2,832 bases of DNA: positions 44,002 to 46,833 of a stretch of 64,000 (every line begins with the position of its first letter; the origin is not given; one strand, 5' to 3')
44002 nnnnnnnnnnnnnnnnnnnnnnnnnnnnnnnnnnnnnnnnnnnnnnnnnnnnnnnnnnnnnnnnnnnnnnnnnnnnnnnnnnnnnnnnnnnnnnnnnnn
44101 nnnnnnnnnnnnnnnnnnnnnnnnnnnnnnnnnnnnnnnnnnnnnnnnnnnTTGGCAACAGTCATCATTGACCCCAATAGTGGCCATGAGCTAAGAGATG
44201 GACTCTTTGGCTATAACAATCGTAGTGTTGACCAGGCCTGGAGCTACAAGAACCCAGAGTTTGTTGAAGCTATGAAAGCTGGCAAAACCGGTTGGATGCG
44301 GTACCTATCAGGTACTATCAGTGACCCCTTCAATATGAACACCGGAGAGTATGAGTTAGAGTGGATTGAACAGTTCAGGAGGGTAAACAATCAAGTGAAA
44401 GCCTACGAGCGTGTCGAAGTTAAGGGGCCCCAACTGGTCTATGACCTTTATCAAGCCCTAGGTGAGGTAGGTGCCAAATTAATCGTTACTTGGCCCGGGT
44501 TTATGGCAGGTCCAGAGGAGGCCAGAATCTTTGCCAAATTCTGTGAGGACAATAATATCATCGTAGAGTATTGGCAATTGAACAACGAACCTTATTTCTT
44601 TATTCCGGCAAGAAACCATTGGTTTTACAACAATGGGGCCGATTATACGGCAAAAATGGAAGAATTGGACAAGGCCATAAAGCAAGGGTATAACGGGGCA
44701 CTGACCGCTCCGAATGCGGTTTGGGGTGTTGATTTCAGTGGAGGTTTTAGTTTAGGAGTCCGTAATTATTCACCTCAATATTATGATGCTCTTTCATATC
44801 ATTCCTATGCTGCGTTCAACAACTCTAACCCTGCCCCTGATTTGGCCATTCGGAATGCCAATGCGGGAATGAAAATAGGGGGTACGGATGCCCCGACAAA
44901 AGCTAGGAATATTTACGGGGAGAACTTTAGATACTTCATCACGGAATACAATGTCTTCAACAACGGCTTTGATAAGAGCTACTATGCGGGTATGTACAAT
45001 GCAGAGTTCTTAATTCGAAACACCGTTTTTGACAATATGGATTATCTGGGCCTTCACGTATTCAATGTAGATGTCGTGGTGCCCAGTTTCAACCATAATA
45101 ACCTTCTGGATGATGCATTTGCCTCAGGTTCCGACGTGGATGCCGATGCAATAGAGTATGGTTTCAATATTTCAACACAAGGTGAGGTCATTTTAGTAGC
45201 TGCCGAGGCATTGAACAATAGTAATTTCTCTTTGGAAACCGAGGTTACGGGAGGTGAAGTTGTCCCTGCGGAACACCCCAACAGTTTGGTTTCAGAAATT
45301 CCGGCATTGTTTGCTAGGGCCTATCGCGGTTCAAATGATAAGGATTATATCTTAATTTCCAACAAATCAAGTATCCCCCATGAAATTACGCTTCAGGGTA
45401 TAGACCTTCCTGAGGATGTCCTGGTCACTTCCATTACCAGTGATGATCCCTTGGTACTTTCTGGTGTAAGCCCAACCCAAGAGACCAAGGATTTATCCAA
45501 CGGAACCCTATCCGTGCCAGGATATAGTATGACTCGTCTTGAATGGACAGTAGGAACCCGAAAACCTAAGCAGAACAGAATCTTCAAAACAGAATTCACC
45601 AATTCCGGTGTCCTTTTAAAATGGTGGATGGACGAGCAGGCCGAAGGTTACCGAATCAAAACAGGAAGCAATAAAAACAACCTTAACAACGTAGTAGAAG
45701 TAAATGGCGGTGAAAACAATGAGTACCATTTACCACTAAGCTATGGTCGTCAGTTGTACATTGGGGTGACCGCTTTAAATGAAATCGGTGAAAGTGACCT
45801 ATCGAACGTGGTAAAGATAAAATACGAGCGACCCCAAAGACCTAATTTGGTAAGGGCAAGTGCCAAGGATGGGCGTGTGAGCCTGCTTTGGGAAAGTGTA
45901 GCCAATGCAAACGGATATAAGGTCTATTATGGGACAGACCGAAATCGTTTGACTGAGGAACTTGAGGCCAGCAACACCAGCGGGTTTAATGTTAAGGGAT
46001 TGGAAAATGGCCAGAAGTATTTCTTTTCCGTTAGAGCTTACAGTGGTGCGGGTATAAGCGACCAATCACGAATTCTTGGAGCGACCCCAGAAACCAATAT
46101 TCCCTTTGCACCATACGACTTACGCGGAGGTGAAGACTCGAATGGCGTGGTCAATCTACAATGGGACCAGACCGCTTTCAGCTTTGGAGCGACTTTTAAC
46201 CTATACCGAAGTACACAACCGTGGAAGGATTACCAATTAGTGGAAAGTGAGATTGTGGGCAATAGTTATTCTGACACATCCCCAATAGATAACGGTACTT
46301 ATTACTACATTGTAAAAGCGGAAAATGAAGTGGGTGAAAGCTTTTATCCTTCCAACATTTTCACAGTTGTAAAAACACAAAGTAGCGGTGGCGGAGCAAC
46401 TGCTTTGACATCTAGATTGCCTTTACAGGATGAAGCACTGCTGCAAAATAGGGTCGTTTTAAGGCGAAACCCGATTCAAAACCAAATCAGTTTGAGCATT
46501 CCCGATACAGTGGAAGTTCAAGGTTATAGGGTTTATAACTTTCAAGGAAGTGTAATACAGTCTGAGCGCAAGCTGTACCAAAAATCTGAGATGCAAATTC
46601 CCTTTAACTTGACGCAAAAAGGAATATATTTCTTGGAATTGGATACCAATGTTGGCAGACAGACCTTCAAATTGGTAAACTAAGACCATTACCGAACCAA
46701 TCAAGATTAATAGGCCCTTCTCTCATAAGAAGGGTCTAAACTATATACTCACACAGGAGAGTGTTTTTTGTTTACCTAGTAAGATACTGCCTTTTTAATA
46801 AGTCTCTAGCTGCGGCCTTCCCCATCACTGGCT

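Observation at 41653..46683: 1676-aa secreted enzyme with an unusual domain combination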

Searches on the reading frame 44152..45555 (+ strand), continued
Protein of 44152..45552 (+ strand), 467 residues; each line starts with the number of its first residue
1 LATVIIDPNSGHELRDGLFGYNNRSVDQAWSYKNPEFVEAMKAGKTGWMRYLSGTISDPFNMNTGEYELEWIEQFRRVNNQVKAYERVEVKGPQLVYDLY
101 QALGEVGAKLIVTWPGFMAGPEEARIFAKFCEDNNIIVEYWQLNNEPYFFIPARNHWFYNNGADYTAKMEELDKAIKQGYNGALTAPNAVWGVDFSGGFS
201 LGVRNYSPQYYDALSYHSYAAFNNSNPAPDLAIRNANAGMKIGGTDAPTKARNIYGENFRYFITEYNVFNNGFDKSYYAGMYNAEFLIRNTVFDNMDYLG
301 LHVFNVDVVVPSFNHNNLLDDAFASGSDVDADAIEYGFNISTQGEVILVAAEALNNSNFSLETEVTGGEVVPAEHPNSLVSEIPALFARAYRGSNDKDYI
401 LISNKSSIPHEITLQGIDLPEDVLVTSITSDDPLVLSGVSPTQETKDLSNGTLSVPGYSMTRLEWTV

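Call 40: find_related_loci(query=A2, collection=genome_contigs, flank=10000)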
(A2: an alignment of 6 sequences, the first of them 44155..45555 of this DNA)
Query A2 (467 aa) in genome_contigs; peptide patterns used: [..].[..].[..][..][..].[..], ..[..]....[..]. (x = any residue, [..] = any of these).
173 stretches matched a pattern; 84 encode a relative of the query (tblastn E <= 1e-3); the best 80 are kept; 78 distinct loci.
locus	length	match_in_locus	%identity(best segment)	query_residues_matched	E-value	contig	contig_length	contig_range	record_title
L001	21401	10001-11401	89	1-467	0e+0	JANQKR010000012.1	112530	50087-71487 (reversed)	MAG: Croceivirga sp. isolate PL25a_bin.19 k99_4511344, whole genome shotgun sequence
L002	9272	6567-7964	81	1-466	0e+0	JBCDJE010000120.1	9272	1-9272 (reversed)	MAG: Bacteroidota bacterium isolate P01_H01_bin.28 k141_2501017_length_9272_cov_8.0000, whole genome shotgun sequence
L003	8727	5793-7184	67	1-464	0e+0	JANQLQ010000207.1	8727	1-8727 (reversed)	MAG: Fulvivirga sp. isolate PL25a_bin.63 k99_1868584, whole genome shotgun sequence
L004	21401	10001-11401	63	1-467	0e+0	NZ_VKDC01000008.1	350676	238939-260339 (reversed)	Fulvivirga sp. M361 scaffold8, whole genome shotgun sequence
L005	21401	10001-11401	40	1-464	1e-111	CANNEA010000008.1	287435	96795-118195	uncultured Carboxylicivirga sp. isolate 1525.fasta genome assembly, contig: NODE_8, whole genome shotgun sequence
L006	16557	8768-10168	39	1-464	6e-105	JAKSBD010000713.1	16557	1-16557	MAG: Bacteroidales bacterium isolate MAG.147 k141_6564372, whole genome shotgun sequence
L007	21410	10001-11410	40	1-467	1e-111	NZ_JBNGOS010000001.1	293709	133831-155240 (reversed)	Saccharicrinis sp. 156 c_000000000001, whole genome shotgun sequence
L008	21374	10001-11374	37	1-464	3e-87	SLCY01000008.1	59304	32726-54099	MAG: Bacteroidales bacterium isolate CSSed162cmB_525 CSSed16-2cmB-357, whole genome shotgun sequence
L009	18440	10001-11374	35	1-464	9e-81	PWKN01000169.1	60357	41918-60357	MAG: Bacteroidales bacterium isolate CSSed10_193 CS-Sed10-C382, whole genome shotgun sequence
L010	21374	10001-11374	33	2-464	2e-80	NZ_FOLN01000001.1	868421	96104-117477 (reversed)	Algibacter lectus strain DSM 15365, whole genome shotgun sequence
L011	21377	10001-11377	33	1-464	4e-80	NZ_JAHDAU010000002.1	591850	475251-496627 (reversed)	Polaribacter sargassicola strain DS7-9 NODE_2_length_591850_cov_54.444696, whole genome shotgun sequence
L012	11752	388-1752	35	5-464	1e-79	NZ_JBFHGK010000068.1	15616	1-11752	MAG: Mariniflexile sp. isolate Mix_sand07.2021.05.G.151 k141_1499080_length_15616_cov_23.6968, whole genome shotgun sequ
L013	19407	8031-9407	33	1-464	6e-79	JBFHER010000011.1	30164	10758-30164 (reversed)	MAG: Bacteroidales bacterium isolate Mix_sand07.2021.05.G.104 k141_433379_length_30164_cov_187.8334, whole genome shotgu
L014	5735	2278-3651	33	3-465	4e-79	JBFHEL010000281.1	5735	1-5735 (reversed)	MAG: Saccharicrinis sp. isolate Mix_sand07.2021.05.G.1 k141_95024_length_5735_cov_58.7367, whole genome shotgun sequence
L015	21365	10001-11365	33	5-464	1e-78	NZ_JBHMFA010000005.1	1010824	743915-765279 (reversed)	Algibacter miyuki strain CECT 8300 soapdenovo_K_83_5, whole genome shotgun sequence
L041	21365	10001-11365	32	5-464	1e-71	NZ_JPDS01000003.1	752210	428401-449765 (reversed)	Polaribacter sp. Hel1_85 PHEL85c, whole genome shotgun sequence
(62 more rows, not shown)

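Call 45: search_protein_families(library=pfam, alignment_id=A1, max_evalue=0.1)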
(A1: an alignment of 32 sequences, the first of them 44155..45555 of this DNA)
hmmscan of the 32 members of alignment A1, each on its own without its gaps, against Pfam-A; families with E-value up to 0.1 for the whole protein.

A. member 1, window:44155-45555:+ (467 aa): 0 families

B. families by the number of members that match (of 32 scanned): 12 families
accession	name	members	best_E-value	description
PF06964.18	Alpha-L-AF_C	5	5.8e-05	Alpha-L-arabinofuranosidase C-terminal domain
PF01229.23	Glyco_hydro_39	5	0.00044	Glycosyl hydrolases family 39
PF00150.24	Cellulase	4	4.7e-07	Cellulase (glycosyl hydrolase family 5)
PF17189.10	Glyco_hydro_30C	4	0.0068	Glycosyl hydrolase family 30 beta sandwich domain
PF03662.20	Glyco_hydro_79n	3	0.00026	Glycosyl hydrolase family 79, N-terminal domain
PF06662.19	C5-epim_C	1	0.00098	D-glucuronyl C5-epimerase C-terminus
PF03425.19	CBM_11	1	0.0058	Carbohydrate binding domain (family 11)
PF02776.23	TPP_enzyme_N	1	0.027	Thiamine pyrophosphate enzyme, N-terminal TPP binding domain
PF01833.30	TIG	1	0.031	IPT/TIG domain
PF12891.13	Glyco_hydro_44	1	0.052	Glycoside hydrolase family 44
PF11614.14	FixG_C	1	0.07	IG-like fold at C-terminal of FixG, putative oxidoreductase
PF02836.23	Glyco_hydro_2_C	1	0.097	Glycosyl hydrolases family 2, TIM barrel domain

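Call 58: search_protein_families(library=pfam, proteins=[L041:1671-3854:+, L041:3890-6040:+, L041:6336-8000:+, L041:8008-9666:+, L041:14103-16046:+, L041:17658-20048:+, L005:2003-4069:+, L005:12612-14432:+, L005:14453-16642:+, L005:18138-20705:+], max_evalue=0.001)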
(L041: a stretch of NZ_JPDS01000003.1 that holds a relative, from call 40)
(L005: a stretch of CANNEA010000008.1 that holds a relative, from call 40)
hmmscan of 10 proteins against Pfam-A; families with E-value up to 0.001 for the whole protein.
L041:1671-3854:+ (728 aa): 3 families
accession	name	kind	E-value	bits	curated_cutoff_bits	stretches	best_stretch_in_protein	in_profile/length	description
PF11790.14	Glyco_hydro_cc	-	6.5e-38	131.1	21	1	399-603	13-212/237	Glycosyl hydrolase catalytic core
PF18962.6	Por_Secre_tail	-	2.6e-09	37.7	27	1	664-727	7-75/75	Secretion system C-terminal sorting domain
PF01229.23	Glyco_hydro_39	-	0.00093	18.5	26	0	456-536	155-231/472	Glycosyl hydrolases family 39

L041:3890-6040:+ (717 aa): 2 families
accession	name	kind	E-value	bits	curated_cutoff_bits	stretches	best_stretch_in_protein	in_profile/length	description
PF11790.14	Glyco_hydro_cc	-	4.8e-34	118.4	21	1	404-586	20-214/237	Glycosyl hydrolase catalytic core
PF18962.6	Por_Secre_tail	-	5.2e-13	49.5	27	1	651-716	7-75/75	Secretion system C-terminal sorting domain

L041:6336-8000:+ (555 aa): 3 families
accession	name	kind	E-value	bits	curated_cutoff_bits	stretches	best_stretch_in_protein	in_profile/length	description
PF22633.2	F5_F8_type_C_2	-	5.9e-17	62.5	27.8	1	354-448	2-91/91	NedA-like, galactose-binding domain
PF18962.6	Por_Secre_tail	-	1.3e-12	48.2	27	1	482-552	1-73/75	Secretion system C-terminal sorting domain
PF00754.31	F5_F8_type_C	-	2.8e-12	47.3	28.2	1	338-452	2-114/127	F5/8 type C domain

L041:8008-9666:+ (553 aa): 3 families
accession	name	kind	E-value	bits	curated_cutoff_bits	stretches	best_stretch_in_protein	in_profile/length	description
PF22633.2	F5_F8_type_C_2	-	1.2e-14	55.2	27.8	1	350-445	1-91/91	NedA-like, galactose-binding domain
PF18962.6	Por_Secre_tail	-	5.1e-11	43.2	27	1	482-551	3-74/75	Secretion system C-terminal sorting domain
PF00754.31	F5_F8_type_C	-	3.7e-10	40.4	28.2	1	336-451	2-116/127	F5/8 type C domain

L041:14103-16046:+ (648 aa): 3 families
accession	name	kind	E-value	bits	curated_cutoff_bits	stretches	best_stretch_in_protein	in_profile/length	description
PF10566.15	Glyco_hydro_97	-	3.3e-47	161.6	32.5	1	281-542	1-275/275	Glycoside hydrolase 97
PF14508.12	GH97_N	-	1.6e-40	139.4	25.3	1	42-276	1-229/229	Glycosyl-hydrolase 97 N-terminal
PF14509.12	GH97_C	-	4.6e-27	94.6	25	1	545-643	1-96/97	Glycosyl-hydrolase 97 C-terminal, oligomerisation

L041:17658-20048:+ (797 aa): 5 families
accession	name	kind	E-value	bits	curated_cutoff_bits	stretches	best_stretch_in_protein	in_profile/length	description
PF13229.12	Beta_helix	-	1.7e-11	44.4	25.9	1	316-462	21-149/158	Right handed beta helix region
PF01095.25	Pectinesterase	-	3.1e-05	23.3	27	1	51-129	10-83/298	Pectinesterase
PF07602.17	DUF1565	-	5.8e-05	23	20.3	1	41-118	3-72/257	Protein of unknown function (DUF1565)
PF13180.12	PDZ_2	-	8.4e-05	23.2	27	1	713-792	12-78/80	PDZ domain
PF21231.2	GH141_M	-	0.00045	20.6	27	0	227-257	125-154/156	GH141 insertion domain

L005:2003-4069:+ (689 aa): 5 families
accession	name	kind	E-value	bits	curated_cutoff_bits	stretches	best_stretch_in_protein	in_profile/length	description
PF13620.12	CarboxypepD_reg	-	4.1e-14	53.1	32.3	2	41-85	5-55/82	Carboxypeptidase regulatory-like domain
PF18962.6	Por_Secre_tail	-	1.8e-12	47.8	27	1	620-683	1-71/75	Secretion system C-terminal sorting domain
PF08308.17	PEGA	-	4.1e-06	27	20.8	0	571-604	33-66/71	PEGA domain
PF13715.12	CarbopepD_reg_2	-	8.5e-06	26.2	32.2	0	42-87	6-55/88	CarboxypepD_reg-like domain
PF02369.22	Big_1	-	0.00012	22.5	34.9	1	35-90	18-82/93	Bacterial Ig-like domain (group 1)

L005:12612-14432:+ (607 aa): 2 families
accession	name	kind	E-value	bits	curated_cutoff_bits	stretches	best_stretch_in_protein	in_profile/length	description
PF00015.26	MCPsignal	-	3.8e-30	105.4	34.6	1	399-546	3-171/172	Methyl-accepting chemotaxis protein (MCP) signalling domain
PF00672.30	HAMP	-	0.00014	22.6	25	0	316-341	28-52/53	HAMP domain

L005:14453-16642:+ (730 aa): 2 families
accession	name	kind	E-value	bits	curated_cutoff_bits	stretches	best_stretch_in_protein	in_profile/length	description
PF13895.12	Ig_2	-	0.00025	21.7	27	0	432-482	29-79/79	Immunoglobulin domain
PF24518.1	Ig_CD22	-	0.00045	21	27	0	442-484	77-120/121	B-cell receptor CD22-like, first Ig-like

L005:18138-20705:+ (856 aa): 0 families

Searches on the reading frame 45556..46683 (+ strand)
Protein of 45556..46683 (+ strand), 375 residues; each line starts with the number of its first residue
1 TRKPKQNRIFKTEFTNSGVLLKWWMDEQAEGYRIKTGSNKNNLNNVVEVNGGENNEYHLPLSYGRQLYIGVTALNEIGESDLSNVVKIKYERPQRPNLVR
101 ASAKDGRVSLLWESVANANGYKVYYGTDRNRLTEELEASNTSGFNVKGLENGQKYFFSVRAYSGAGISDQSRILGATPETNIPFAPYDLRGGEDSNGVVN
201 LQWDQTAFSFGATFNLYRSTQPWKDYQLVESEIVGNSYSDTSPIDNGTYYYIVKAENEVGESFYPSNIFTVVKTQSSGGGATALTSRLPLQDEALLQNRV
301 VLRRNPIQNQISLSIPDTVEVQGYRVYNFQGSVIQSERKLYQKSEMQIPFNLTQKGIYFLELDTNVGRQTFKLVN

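Call 49: search_protein_families(library=pfam, proteins=[window:45556-46683:+], max_evalue=1)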
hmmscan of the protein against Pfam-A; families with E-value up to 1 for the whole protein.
window:45556-46683:+ (375 aa): 7 families
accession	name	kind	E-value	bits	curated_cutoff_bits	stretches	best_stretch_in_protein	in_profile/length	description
PF00041.27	fn3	-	7.9e-11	42.5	25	1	102-173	10-80/84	Fibronectin type III domain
PF18962.6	Por_Secre_tail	-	1.9e-08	34.9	27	1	305-373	4-73/75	Secretion system C-terminal sorting domain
PF25814.1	fn3_SORL1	-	4.6e-05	23.8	27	1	92-161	2-71/90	SORL1-like, fn3 domain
PF25059.1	FN3_DSCAM-DSCAML_C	-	0.0042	17.8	39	1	134-170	37-73/89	DSCAM/DSCAML C-terminal Fn3-like domain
PF16656.11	Pur_ac_phosph_N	-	0.0047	17.9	30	1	93-168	1-86/93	Purple acid Phosphatase, N-terminal domain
PF24489.1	Ig_J_second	-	0.011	16.2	27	0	211-264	27-86/105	Tip attachment protein J second Ig-like domain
PF24421.1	Ig_J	-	0.069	13.7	29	0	199-263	28-92/104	Tip attachment protein J, Ig-like domain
